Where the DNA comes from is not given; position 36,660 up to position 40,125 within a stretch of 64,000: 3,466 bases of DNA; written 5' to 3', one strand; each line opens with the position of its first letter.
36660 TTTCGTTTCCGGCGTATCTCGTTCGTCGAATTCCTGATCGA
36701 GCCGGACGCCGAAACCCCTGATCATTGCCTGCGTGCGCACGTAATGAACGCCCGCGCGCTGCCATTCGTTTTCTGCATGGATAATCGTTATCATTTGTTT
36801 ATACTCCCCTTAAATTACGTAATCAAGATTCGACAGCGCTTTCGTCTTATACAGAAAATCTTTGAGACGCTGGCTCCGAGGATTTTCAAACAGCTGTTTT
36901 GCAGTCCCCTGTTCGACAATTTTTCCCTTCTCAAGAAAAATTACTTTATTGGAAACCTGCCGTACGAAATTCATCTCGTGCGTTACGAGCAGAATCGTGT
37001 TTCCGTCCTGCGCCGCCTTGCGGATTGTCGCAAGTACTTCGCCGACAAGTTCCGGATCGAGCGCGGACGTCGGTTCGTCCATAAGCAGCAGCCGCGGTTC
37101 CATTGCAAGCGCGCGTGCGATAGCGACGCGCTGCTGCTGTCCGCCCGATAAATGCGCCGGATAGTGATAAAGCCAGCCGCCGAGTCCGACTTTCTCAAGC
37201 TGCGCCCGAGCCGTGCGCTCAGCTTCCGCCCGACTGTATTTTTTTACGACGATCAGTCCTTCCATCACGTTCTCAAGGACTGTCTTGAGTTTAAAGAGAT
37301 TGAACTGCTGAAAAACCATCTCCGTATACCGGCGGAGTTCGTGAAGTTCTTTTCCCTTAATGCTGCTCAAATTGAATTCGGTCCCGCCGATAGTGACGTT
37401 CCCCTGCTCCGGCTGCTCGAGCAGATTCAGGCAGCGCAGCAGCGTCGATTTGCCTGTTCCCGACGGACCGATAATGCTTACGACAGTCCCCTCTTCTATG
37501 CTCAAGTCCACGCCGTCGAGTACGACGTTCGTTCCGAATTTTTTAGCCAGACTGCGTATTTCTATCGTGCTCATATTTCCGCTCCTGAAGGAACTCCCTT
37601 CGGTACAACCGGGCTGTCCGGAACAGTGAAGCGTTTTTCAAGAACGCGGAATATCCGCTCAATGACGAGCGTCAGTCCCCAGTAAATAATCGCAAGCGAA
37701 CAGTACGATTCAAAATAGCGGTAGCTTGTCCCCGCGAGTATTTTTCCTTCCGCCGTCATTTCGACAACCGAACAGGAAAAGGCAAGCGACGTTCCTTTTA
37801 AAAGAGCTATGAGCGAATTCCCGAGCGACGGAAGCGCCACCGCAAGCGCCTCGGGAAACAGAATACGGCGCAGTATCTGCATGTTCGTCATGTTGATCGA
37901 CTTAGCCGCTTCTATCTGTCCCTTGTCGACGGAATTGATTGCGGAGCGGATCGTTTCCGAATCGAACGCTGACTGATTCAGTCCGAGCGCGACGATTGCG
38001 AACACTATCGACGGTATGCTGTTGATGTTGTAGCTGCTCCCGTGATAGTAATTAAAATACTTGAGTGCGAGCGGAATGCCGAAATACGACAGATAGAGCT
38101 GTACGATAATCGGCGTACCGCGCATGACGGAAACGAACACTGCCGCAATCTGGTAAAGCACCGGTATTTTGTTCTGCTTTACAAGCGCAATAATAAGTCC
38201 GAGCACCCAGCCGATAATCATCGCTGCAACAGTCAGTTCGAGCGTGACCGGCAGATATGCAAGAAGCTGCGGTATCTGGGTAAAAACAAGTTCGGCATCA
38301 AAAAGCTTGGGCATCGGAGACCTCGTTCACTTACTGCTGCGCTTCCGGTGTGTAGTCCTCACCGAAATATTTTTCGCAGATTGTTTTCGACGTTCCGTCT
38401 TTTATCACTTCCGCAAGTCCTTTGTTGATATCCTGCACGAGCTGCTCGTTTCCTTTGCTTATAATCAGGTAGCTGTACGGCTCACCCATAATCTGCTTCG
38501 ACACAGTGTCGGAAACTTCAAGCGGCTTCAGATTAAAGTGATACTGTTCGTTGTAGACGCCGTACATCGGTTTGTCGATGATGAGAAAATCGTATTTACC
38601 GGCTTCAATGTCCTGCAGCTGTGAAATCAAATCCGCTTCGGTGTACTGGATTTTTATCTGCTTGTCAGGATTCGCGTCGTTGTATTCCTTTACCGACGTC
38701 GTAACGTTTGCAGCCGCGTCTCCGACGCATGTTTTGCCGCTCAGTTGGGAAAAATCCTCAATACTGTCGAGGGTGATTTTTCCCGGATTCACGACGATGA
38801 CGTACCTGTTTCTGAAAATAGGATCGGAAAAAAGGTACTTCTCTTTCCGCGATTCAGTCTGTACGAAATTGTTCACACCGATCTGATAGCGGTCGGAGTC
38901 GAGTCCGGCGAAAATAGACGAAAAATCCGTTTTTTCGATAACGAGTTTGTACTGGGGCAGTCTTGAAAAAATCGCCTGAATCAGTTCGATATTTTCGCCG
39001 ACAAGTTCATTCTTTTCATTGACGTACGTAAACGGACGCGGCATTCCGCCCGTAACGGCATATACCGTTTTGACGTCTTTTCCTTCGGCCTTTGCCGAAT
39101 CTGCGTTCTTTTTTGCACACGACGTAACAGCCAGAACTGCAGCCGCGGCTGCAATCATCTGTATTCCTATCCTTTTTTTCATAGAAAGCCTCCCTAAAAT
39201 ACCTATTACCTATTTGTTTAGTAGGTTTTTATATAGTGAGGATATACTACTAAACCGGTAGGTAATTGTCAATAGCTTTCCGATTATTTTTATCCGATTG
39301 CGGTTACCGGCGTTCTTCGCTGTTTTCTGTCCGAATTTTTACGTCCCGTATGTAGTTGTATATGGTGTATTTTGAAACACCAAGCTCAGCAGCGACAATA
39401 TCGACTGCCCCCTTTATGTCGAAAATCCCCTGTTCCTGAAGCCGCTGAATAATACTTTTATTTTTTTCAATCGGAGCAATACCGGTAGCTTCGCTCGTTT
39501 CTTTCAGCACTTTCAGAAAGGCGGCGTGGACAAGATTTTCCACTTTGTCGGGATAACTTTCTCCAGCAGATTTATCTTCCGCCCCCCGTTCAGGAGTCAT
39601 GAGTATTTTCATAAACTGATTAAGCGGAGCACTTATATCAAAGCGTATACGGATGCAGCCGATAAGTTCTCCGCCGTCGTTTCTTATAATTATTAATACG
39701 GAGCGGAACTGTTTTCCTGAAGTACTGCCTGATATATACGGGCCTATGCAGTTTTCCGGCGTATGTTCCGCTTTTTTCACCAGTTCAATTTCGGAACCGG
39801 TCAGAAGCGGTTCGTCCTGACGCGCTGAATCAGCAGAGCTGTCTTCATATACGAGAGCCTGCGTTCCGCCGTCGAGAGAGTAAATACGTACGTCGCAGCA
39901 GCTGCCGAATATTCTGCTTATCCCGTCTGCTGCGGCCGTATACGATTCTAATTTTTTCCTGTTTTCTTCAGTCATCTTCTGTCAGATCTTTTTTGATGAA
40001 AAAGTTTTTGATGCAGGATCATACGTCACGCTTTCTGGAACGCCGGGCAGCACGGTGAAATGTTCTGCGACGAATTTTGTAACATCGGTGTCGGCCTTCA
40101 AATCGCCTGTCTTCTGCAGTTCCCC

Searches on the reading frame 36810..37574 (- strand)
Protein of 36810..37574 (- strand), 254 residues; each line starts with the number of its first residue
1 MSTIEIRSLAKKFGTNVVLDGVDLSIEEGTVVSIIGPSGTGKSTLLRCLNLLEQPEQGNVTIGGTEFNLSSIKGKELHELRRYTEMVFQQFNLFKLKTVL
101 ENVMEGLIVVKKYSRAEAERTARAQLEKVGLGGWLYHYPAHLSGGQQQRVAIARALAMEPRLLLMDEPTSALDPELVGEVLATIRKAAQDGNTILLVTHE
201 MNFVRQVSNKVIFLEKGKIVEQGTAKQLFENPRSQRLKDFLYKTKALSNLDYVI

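Call 7: search_protein_families(library=pfam, proteins=[window:36810-37574:-])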
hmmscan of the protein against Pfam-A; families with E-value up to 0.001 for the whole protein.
window:36810-37574:- (254 aa): 7 families
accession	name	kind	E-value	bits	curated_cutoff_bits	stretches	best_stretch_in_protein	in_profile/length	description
PF00005.33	ABC_tran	-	4.6e-36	124.9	25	1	19-170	1-137/137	ABC transporter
PF13304.12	AAA_21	-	1.5e-13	51.9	27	2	138-204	234-303/304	AAA domain, putative AbiEii toxin, Type IV TA system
PF02463.25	SMC_N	-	3.6e-07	30.3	40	1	141-210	136-208/220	RecF/RecN/SMC N terminal domain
PF09818.15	ABC_ATPase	-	8.8e-05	22.1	23.2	0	24-50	75-100/283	P-loop domain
PF13555.12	AAA_29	-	0.00024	21.2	27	1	20-52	13-45/61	P-loop containing region of AAA domain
PF13191.12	AAA_16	-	0.00029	21.8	32.6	1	29-55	24-51/167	AAA ATPase domain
PF13401.12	AAA_22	-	0.00031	21.5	27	1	29-90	5-57/130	AAA domain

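Call 28: search_protein_families(library=ncbifam, proteins=[window:36810-37574:-], max_evalue=0.00001)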
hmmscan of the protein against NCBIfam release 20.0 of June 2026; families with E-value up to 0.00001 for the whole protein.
window:36810-37574:- (254 aa): 189 families (the best 25 are shown)
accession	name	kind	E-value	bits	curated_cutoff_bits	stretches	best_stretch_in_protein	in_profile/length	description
NF008428.0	PRK11264.1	equivalog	5.3e-98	327.2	406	1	1-244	1-247/250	L-cystine ABC transporter ATP-binding protein TcyN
NF007027.0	PRK09493.1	equivalog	8.8e-86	287.1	379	1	4-242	2-237/240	glutamine ABC transporter ATP-binding protein GlnQ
NF007908.0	PRK10619.1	equivalog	2.4e-80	269.5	466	1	4-242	6-253/257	histidine ABC transporter ATP-binding protein HisP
TIGR03005.1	ectoine_ehuA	equivalog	6e-78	261.5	345.4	1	4-243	1-249/252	ectoine/hydroxyectoine ABC transporter ATP-binding protein EhuA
NF008338.0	PRK11124.1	equivalog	5.9e-72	242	369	1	3-241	2-240/242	arginine ABC transporter ATP-binding protein ArtP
TIGR00972.1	3a0107s01c2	equivalog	2.4e-66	223.6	343.2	1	4-243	2-245/248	phosphate ABC transporter ATP-binding protein PstB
TIGR02314.1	ABC_MetN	equivalog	4.8e-60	203.4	499.7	1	17-248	19-248/343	methionine ABC transporter ATP-binding protein MetN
TIGR02315.1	ABC_phnC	equivalog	1.6e-59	201.3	266.1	1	4-230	2-235/243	phosphonate ABC transporter ATP-binding protein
TIGR03265.1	PhnT2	equivalog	4.9e-56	190.5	457.7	1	3-248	4-242/353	putative 2-aminoethylphosphonate ABC transporter ATP-binding protein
TIGR00968.1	3a0106s01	subfamily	3.3e-55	187.2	342.75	1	4-244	1-234/237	sulfate ABC transporter ATP-binding protein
TIGR04521.1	ECF_ATPase_2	equivalog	3.8e-55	186.9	330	1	17-233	19-237/279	energy-coupling factor transporter ATPase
TIGR01186.1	proV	subfamily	1.9e-54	185.2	326.6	1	11-245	1-234/363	betaine/proline/choline family ABC transporter ATP-binding protein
TIGR02673.1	FtsE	equivalog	1.4e-53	181.7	264.85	1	4-218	2-214/214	cell division ATP-binding protein FtsE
NF008513.0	PRK11432.1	equivalog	7.7e-53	179.6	496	1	4-244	7-240/351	ferric ABC transporter ATP-binding protein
TIGR03415.1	ABC_choXWV_ATP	equivalog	2.7e-52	178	483.75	1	10-249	31-273/382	choline ABC transporter ATP-binding protein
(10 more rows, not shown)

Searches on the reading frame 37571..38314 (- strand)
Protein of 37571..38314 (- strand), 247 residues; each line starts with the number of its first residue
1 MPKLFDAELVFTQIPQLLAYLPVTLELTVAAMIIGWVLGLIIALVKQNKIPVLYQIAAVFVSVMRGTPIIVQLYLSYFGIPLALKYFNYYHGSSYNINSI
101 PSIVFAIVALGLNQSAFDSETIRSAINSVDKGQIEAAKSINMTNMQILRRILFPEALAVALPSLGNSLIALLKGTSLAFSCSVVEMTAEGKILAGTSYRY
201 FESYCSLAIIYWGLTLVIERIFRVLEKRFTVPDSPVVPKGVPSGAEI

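Call 7: search_protein_families(library=pfam, proteins=[window:37571-38314:-])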
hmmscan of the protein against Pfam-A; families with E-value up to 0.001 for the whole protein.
window:37571-38314:- (247 aa): 1 family
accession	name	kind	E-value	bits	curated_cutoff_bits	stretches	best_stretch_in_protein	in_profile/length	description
PF00528.27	BPD_transp_1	-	6e-18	65.7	26.4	1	36-230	2-183/184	Binding-protein-dependent transport system inner membrane component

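Call 28: search_protein_families(library=ncbifam, proteins=[window:37571-38314:-], max_evalue=0.00001)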
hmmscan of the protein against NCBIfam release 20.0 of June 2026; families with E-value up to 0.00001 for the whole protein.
window:37571-38314:- (247 aa): 13 families
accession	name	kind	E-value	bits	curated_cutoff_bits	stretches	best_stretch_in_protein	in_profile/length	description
NF011680.0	PRK15100.1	equivalog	1.8e-46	158.8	300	1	8-229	6-214/222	cystine ABC transporter permease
TIGR03003.1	ectoine_ehuD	equivalog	1.3e-36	126.5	205.2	1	5-228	1-211/212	ectoine/hydroxyectoine ABC transporter permease subunit EhuD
TIGR03004.1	ectoine_ehuC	equivalog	3e-36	125.3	196.95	1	14-229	4-206/214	ectoine/hydroxyectoine ABC transporter permease subunit EhuC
NF007028.0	PRK09494.1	equivalog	6e-36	124.3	303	1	5-230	3-217/219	glutamine ABC transporter permease GlnP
NF011651.0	PRK15069.1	subfamily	3.9e-31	108.2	306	1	18-229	20-228/237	histidine ABC transporter permease HisM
NF008336.0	PRK11122.1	equivalog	1.1e-30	107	248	1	13-228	4-214/222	arginine ABC transporter permease ArtM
NF008337.0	PRK11123.1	equivalog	2.2e-30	105.9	277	1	21-231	11-232/238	arginine ABC transporter permease ArtQ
NF011714.0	PRK15135.1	subfamily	7.6e-27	94.6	319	1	23-231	15-221/228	histidine ABC transporter permease HisQ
NF011687.0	PRK15107.1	equivalog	1.7e-22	80.5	318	1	5-188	4-182/224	glutamate/aspartate ABC transporter permease GltK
TIGR01726.1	HEQRo_perm_3TM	subfamily_domain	8.9e-20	71.1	42.2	1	14-124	2-99/99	ABC transporter permease subunit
NF008049.0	PRK10782.1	subfamily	2.2e-08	34.1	212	1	25-176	17-162/217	methionine ABC transporter permease MetI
NF045470.1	Opp2B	equivalog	2.1e-07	30.4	350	1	16-176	86-243/300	nickel ABC transporter permease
TIGR01097.1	PhnE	equivalog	8.2e-06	25.5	216.7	0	11-71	51-114/252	phosphonate ABC transporter, permease protein PhnE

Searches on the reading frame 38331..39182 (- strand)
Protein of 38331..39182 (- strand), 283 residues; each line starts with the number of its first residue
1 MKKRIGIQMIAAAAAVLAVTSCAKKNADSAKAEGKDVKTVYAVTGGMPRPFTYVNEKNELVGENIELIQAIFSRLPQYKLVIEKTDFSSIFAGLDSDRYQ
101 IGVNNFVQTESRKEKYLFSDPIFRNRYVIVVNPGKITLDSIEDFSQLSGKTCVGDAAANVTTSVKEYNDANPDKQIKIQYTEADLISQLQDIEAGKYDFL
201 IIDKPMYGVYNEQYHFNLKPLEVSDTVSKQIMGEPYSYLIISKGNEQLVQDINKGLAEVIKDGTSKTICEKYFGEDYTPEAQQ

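Call 7: search_protein_families(library=pfam, proteins=[window:38331-39182:-])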
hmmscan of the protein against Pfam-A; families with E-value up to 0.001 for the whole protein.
window:38331-39182:- (283 aa): 1 family
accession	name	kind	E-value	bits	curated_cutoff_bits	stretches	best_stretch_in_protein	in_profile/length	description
PF00497.25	SBP_bac_3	-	6.4e-26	91.1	26.4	1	49-275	10-132/132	Bacterial extracellular solute-binding proteins, family 3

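Call 28: search_protein_families(library=ncbifam, proteins=[window:38331-39182:-], max_evalue=0.00001)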
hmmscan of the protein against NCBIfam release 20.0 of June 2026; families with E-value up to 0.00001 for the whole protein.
window:38331-39182:- (283 aa): 9 families
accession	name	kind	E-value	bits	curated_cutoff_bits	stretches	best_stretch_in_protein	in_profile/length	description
NF008426.0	PRK11260.1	equivalog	5e-22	78.4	312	1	8-278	9-265/266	cystine ABC transporter substrate-binding protein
TIGR01096.1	3A0103s03R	subfamily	1.1e-16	61.2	256.35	1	14-273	5-250/250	lysine/arginine/ornithine ABC transporter substrate-binding protein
NF008112.0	PRK10859.1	equivalog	6.4e-15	54.5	354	1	7-275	11-267/483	membrane-bound lytic murein transglycosylase MltF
NF007029.0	PRK09495.1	equivalog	3.4e-13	49.9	303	1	21-276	9-246/248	glutamine ABC transporter substrate-binding protein GlnH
NF041764.1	ArtI_Ecoli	equivalog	3.6e-13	49.5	522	1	39-273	22-241/243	arginine ABC transporter substrate-binding protein ArtI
NF011583.0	PRK15007.1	subfamily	1.2e-12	47.7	358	1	38-273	21-241/243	arginine ABC transporter substrate-binding protein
NF041765.1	ArtJ_Ecoli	equivalog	1.1e-09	38.3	510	1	38-274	22-242/243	arginine ABC transporter substrate-binding protein ArtJ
TIGR02995.1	ectoine_ehuB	equivalog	4.1e-08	32.8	190.9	1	9-147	3-142/275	ectoine/hydroxyectoine ABC transporter substrate-binding protein EhuB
NF011586.0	PRK15010.1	equivalog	1.1e-06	28.4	440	1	38-274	26-254/260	lysine/arginine/ornithine ABC transporter substrate-binding protein ArgT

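Call 58: search_solved_structures(query=window:38331-39182:-, max_evalue=1e-8)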
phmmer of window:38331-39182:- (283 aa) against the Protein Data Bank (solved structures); distinct sequences matched with E-value up to 1e-8: 17.
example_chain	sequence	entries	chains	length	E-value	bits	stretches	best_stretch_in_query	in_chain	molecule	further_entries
4eq9_A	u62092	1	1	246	6.7e-39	137.2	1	38-280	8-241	ABC transporter substrate-binding protein-amino acid transport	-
4c0r_A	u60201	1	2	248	6.6e-36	127.4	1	38-281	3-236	PUTATIVE AMINO ACID BINDING PROTEIN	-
4zv1_A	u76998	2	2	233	6.9e-23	84.7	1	49-275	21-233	AncQR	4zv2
2o1m_A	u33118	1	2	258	8.6e-23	84.4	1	32-280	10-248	Probable amino-acid ABC transporter extracellular-binding protein ytmK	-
4gvo_A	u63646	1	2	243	2.7e-19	73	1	33-280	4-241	Lmo2349 protein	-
6h30_A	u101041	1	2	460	6.8e-15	58.5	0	37-276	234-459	Glutamine ABC transporter permease and substrate binding protein protein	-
9d5w_A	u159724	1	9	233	1.8e-14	57.2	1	45-277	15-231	Amino acid ABC transporter, periplasmic amino acid-binding portion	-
2pvu_A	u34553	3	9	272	1.8e-13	53.9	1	33-276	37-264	ArtJ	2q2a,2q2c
3vv5_A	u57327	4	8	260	3.2e-13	53.1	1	44-277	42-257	Amino acid ABC transporter, binding protein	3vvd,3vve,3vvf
6a80_A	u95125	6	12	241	4.7e-13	52.5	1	48-276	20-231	Putative amino acid-binding periplasmic ABC transporter protein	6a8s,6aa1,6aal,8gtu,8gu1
5tuj_C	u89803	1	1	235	5.7e-13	52.3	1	45-273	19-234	Ancestral protein CDT-Anc1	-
5t0w_A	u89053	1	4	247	5.9e-13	52.2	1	44-273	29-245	AncCDT-1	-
4ymx_A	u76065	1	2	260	3.8e-11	46.3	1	14-273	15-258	ABC-type amino acid transport system, periplasmic component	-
2yln_A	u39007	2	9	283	1.4e-10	44.4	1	38-278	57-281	PUTATIVE ABC TRANSPORTER, PERIPLASMIC BINDING PROTEIN, AMINO ACID | ABC TRANSPORTER, PERIPLASMIC BINDING PROTEIN, AMINO ACID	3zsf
4h5f_A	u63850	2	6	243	4.8e-10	42.7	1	48-271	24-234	Amino acid ABC superfamily ATP binding cassette transporter, binding protein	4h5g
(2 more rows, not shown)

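Call 65: search_solved_structures(query=window:38331-39182:-, max_evalue=1e-30, show_alignments=2)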
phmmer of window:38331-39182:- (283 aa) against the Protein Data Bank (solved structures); distinct sequences matched with E-value up to 1e-30: 2.
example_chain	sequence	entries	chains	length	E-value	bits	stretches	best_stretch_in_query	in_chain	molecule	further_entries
4eq9_A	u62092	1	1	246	6.7e-39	137.2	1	38-280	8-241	ABC transporter substrate-binding protein-amino acid transport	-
4c0r_A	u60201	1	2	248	6.6e-36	127.4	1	38-281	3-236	PUTATIVE AMINO ACID BINDING PROTEIN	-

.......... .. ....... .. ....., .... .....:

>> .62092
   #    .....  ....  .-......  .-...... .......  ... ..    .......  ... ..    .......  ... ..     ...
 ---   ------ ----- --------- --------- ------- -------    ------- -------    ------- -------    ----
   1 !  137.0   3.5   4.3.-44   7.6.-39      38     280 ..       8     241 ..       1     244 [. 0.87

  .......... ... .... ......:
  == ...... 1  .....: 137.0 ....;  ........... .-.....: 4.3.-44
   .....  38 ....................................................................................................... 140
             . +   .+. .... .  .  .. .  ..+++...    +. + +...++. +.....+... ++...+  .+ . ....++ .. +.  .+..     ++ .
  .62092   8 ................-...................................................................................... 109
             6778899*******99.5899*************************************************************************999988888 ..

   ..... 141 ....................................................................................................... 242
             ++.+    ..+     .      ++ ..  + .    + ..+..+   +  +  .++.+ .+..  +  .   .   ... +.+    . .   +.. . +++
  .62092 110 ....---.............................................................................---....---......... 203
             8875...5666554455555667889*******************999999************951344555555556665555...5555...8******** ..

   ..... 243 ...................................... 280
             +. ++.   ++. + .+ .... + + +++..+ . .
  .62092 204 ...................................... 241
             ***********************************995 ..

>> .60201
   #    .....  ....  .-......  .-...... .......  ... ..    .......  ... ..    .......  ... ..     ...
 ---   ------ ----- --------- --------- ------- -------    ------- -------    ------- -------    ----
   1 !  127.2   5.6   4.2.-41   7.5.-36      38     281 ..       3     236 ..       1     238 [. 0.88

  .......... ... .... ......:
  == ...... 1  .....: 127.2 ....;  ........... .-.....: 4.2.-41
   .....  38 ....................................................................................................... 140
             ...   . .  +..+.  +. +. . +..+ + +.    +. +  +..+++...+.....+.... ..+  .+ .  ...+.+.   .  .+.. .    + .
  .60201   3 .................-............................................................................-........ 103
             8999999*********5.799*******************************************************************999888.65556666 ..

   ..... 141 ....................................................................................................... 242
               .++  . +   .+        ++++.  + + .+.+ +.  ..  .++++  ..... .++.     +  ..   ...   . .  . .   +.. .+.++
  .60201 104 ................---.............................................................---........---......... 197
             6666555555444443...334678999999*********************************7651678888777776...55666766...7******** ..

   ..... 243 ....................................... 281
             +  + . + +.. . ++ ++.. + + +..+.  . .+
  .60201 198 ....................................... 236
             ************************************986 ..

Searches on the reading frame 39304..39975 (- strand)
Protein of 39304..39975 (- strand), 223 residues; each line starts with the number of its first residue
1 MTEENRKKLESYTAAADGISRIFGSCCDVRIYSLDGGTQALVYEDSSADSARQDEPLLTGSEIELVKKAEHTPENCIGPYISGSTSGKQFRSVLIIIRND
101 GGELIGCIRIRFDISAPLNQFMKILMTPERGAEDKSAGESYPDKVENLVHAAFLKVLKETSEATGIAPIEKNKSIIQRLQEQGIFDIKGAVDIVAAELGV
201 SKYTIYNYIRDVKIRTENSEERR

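Call 7: search_protein_families(library=pfam, proteins=[window:39304-39975:-])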
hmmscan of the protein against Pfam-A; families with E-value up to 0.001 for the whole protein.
window:39304-39975:- (223 aa): 2 families
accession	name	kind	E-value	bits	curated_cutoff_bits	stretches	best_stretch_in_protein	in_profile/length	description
PF13309.12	HTH_22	-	1.7e-18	66.9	29.6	1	159-210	8-63/63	HTH domain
PF08348.17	PAS_6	-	6.9e-13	48.9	27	1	9-118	1-110/115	YheO-like PAS domain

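Call 28: search_protein_families(library=ncbifam, proteins=[window:39304-39975:-], max_evalue=0.00001)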
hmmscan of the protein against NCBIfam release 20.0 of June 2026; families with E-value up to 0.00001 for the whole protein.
window:39304-39975:- (223 aa): 0 families

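Call 84: search_protein_families(library=ncbifam, proteins=[window:39304-39975:-], max_evalue=1e-10)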
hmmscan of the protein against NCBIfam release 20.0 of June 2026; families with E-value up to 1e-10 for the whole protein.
window:39304-39975:- (223 aa): 0 families
